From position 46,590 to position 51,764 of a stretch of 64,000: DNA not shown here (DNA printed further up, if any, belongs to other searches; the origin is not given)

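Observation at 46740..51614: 1624-aa ChoD-like GMC oxidoreductase fused to an alpha/beta hydrolase with Cys in the nucleophile elbow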

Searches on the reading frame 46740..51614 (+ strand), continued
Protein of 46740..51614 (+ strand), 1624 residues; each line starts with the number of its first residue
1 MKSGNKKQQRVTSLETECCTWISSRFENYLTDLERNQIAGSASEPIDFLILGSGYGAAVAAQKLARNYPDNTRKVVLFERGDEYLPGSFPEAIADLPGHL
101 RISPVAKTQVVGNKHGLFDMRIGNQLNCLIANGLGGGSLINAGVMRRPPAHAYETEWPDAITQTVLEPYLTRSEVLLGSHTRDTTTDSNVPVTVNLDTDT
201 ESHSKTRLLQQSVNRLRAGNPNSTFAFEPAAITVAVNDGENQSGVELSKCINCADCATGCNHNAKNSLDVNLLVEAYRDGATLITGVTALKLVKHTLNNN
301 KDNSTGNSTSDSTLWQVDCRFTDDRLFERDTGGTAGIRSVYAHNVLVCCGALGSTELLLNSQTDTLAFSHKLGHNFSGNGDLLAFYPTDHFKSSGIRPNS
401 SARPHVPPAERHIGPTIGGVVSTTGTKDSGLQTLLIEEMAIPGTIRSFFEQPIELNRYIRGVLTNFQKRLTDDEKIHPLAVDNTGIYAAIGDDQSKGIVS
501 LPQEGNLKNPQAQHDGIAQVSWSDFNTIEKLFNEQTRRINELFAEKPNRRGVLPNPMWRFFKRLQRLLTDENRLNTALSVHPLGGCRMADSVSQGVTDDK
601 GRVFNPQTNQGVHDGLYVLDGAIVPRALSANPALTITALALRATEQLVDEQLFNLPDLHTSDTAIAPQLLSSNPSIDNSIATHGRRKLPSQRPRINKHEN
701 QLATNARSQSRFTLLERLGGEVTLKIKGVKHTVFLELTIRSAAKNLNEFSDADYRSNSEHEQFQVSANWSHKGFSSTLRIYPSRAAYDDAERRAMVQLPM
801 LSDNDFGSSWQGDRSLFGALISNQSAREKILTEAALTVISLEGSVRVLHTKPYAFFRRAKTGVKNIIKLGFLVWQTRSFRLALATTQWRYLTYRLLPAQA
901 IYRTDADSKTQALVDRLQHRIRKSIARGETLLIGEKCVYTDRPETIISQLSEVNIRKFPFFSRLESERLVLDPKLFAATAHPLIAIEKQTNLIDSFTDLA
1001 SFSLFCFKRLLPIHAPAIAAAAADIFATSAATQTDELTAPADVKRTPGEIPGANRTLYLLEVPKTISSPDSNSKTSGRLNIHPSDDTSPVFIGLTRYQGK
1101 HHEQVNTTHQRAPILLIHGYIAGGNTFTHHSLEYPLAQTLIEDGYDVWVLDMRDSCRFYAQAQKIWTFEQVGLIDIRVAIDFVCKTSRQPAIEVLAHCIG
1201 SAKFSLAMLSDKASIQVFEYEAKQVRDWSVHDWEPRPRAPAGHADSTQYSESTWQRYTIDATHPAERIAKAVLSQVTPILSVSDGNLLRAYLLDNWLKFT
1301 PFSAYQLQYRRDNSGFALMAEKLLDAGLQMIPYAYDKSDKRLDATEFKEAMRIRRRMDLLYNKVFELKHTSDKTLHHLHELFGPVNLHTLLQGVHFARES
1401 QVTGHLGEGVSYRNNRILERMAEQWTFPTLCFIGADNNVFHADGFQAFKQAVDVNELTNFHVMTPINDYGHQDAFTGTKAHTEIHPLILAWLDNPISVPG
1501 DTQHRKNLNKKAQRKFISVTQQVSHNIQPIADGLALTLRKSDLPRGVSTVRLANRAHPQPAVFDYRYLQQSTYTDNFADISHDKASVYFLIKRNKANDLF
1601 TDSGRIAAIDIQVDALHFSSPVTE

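Call 12: find_encoding_contigs(protein=P0001, flank=10000, max_places=3)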
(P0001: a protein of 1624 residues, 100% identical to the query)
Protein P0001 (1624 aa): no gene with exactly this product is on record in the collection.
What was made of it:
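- Tried and rejected: Exact look-up of the big protein found no contig (call 12).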

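Call 13: list_cluster_members(proteins=[P0001, P0002, P0004, P0005, P0006, P0008, P0017, P0024])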
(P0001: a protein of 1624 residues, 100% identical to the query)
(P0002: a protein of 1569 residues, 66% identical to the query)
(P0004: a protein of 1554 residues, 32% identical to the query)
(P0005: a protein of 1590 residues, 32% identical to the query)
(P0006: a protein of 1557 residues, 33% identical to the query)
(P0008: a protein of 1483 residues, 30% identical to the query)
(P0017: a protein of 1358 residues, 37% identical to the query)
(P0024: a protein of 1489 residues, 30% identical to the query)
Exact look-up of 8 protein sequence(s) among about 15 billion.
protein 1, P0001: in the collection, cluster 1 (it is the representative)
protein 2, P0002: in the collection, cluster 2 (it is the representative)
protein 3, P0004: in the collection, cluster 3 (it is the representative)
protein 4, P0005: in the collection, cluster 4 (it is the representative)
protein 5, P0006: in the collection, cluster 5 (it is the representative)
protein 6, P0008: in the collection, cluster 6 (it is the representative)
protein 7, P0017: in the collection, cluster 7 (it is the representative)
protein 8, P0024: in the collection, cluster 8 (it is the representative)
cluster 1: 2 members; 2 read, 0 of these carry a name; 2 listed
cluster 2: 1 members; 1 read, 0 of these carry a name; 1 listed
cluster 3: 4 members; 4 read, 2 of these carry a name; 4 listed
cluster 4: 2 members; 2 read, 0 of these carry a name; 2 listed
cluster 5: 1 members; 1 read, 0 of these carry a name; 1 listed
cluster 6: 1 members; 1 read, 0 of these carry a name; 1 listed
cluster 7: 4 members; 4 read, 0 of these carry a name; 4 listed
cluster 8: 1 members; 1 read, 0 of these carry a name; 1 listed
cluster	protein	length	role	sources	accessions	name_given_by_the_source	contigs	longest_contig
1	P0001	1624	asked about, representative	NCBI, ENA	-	-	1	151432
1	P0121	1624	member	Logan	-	-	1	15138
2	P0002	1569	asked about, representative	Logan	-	-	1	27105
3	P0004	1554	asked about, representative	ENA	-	-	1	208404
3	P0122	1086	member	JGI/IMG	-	pimeloyl-ACP methyl ester carboxylesterase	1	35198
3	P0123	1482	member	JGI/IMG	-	choline dehydrogenase-like flavoprotein/pimeloyl-ACP methyl ester carboxylesterase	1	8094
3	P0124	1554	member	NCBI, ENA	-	-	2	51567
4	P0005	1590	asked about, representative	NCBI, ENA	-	-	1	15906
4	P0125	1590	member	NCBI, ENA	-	-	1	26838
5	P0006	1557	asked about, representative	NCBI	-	-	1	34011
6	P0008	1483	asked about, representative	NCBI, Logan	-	-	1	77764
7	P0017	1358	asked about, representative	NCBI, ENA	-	-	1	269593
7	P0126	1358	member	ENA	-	-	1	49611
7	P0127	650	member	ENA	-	-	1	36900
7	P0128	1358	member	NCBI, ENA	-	-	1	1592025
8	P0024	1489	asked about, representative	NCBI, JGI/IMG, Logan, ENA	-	-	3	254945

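Call 14: search_protein_families(library=pfam, proteins=[P0002, P0004, P0008, P0011, P0023, P0031], max_evalue=0.001)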
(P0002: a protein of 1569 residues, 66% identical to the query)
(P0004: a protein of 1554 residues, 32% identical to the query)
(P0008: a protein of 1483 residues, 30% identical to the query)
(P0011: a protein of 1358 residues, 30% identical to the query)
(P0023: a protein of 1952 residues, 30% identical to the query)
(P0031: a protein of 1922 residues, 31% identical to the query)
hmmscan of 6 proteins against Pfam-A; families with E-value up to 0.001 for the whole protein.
P0002 (1569 aa): 5 families
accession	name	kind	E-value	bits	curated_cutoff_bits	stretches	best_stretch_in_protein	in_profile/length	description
PF00732.25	GMC_oxred_N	-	6.1e-16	59.3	23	1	79-302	20-201/218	GMC oxidoreductase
PF05199.19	GMC_oxred_C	-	4.8e-11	43.8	24.6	1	457-579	19-138/139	GMC oxidoreductase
PF00561.26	Abhydrolase_1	-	1.1e-05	25.7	25.8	1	1059-1147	3-81/245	alpha/beta hydrolase fold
PF12146.15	Hydrolase_4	-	1.1e-05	25.3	27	0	1055-1156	3-97/239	Serine aminopeptidase, S33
PF13450.12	NAD_binding_8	-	0.00018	22.1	21.9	0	2-34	1-29/68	NAD(P)-binding Rossmann-like domain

P0004 (1554 aa): 6 families
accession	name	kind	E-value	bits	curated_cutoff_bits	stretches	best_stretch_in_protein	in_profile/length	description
PF05199.19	GMC_oxred_C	-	2.2e-10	41.7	24.6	1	571-634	84-138/139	GMC oxidoreductase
PF00732.25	GMC_oxred_N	-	6.2e-10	39.7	23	1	35-333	2-200/218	GMC oxidoreductase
PF00561.26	Abhydrolase_1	-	1.2e-09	38.6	25.8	1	1076-1165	2-82/245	alpha/beta hydrolase fold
PF12697.13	Abhydrolase_6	-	2.6e-05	25.4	26.3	1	1077-1261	1-153/217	Alpha/beta hydrolase family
PF12146.15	Hydrolase_4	-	9.1e-05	22.3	27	1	1077-1221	7-139/239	Serine aminopeptidase, S33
PF13450.12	NAD_binding_8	-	0.0007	20.3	21.9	0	38-67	1-29/68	NAD(P)-binding Rossmann-like domain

P0008 (1483 aa): 5 families
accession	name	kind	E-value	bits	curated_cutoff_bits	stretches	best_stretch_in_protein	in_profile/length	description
PF00732.25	GMC_oxred_N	-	8.9e-15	55.5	23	1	119-326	16-201/218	GMC oxidoreductase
PF05199.19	GMC_oxred_C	-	6.3e-11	43.4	24.6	1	540-604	85-139/139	GMC oxidoreductase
PF00561.26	Abhydrolase_1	-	4.2e-08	33.6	25.8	1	1002-1305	1-221/245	alpha/beta hydrolase fold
PF12697.13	Abhydrolase_6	-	2.3e-06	28.9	26.3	1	1004-1214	1-174/217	Alpha/beta hydrolase family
PF01266.30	DAO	-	2.2e-05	24.6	27.9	0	118-317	22-206/353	FAD dependent oxidoreductase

P0011 (1358 aa): 3 families
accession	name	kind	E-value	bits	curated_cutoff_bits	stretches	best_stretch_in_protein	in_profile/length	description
PF00732.25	GMC_oxred_N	-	4.2e-11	43.5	23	1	109-358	14-201/218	GMC oxidoreductase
PF05199.19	GMC_oxred_C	-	4.5e-10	40.7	24.6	1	573-637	84-139/139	GMC oxidoreductase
PF00561.26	Abhydrolase_1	-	5.4e-08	33.2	25.8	1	1017-1335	1-238/245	alpha/beta hydrolase fold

P0023 (1952 aa): 4 families
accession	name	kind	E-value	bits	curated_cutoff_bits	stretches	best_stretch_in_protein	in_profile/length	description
PF09423.15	PhoD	-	5.5e-20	72.2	27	1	1591-1853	12-274/343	PhoD-like phosphatase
PF00732.25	GMC_oxred_N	-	2e-10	41.3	23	1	48-349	3-201/218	GMC oxidoreductase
PF05199.19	GMC_oxred_C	-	2.5e-10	41.5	24.6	1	558-617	85-138/139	GMC oxidoreductase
PF00561.26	Abhydrolase_1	-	1.5e-09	38.3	25.8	1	1043-1146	1-91/245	alpha/beta hydrolase fold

P0031 (1922 aa): 4 families
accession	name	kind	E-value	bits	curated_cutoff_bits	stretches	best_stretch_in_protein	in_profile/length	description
PF09423.15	PhoD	-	8.3e-27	94.6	27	1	1577-1877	23-338/343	PhoD-like phosphatase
PF05199.19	GMC_oxred_C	-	7.1e-11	43.3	24.6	1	541-606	84-139/139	GMC oxidoreductase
PF00732.25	GMC_oxred_N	-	1e-09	39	23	1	116-322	17-199/218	GMC oxidoreductase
PF00561.26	Abhydrolase_1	-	5.8e-06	26.6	25.8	1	1007-1111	2-94/245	alpha/beta hydrolase fold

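Call 36: find_encoding_contigs(protein=P0002, flank=8000, max_places=2)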
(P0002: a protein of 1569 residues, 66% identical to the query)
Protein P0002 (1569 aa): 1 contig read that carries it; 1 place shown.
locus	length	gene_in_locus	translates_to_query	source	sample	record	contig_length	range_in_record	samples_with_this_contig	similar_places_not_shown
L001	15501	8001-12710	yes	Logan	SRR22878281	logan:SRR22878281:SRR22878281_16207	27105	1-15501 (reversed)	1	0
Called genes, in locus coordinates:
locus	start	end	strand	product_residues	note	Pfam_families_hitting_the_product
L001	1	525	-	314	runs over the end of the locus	PF01497:Peripla_BP_2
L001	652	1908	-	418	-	-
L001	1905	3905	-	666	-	PF07715:Plug, PF00593:TonB_dep_Rec_b-barrel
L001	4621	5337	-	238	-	PF00027:cNMP_binding, PF13545:HTH_Crp_2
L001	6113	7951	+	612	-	PF00512:HisKA, PF02518:HATPase_c, PF00072:Response_reg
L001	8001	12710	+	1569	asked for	PF00732:GMC_oxred_N, PF05199:GMC_oxred_C, PF00561:Abhydrolase_1 (faint), PF12146:Hydrolase_4 (faint)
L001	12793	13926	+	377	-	PF09423:PhoD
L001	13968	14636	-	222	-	PF00072:Response_reg, PF08281:Sigma70_r4_2 (weak), PF00196:GerE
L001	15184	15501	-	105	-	?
